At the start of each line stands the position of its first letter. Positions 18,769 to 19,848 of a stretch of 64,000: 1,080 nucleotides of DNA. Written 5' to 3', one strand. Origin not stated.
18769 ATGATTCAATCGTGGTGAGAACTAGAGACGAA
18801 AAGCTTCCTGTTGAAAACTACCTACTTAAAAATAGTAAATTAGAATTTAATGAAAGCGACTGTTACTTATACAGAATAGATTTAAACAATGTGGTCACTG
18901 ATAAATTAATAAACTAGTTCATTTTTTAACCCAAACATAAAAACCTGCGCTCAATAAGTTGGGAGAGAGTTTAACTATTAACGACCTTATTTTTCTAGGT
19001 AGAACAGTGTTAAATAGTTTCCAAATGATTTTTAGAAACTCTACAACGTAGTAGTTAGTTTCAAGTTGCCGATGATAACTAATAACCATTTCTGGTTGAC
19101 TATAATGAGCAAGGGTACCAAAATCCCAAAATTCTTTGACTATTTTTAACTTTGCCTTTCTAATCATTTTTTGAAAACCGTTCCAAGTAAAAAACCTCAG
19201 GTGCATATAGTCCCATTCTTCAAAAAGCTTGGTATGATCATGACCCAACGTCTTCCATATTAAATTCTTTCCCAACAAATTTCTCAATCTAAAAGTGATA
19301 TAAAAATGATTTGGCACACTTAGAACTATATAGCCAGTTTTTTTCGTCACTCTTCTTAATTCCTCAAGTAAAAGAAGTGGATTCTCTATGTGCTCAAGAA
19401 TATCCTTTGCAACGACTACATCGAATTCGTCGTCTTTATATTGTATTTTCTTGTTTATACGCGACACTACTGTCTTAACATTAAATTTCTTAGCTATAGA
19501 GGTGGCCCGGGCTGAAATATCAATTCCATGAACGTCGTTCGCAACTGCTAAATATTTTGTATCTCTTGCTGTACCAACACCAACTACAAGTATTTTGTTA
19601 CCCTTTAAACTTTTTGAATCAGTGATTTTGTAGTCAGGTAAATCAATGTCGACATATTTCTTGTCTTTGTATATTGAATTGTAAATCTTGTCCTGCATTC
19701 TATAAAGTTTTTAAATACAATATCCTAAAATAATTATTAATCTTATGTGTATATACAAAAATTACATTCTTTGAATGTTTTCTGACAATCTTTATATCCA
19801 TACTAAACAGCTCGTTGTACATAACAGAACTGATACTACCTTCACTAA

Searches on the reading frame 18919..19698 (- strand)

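Call 13: search_protein_families(library=pfam, proteins=[window:18919-19698:-], max_evalue=0.001)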
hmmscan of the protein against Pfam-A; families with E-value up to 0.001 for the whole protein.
window:18919-19698:- (259 aa): 7 families
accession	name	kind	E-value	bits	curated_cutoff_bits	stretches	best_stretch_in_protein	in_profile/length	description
PF08241.18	Methyltransf_11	-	4.8e-16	59.6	21.2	1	38-126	2-95/95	Methyltransferase domain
PF13847.12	Methyltransf_31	-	7.5e-15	55.3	27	1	32-137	3-114/145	Methyltransferase domain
PF13489.12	Methyltransf_23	-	2.3e-13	50.6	27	1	32-186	22-161/164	Methyltransferase domain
PF13649.12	Methyltransf_25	-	2.6e-11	44.5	27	1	36-122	1-97/97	Methyltransferase domain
PF07021.18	MetW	-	2e-09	37.8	21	1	22-189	3-165/193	Methionine biosynthesis protein MetW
PF08242.18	Methyltransf_12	-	4.6e-09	37.3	30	1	37-123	1-97/98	Methyltransferase domain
PF05219.18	DREV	-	8.1e-05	22.3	26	1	31-137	93-199/265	DREV methyltransferase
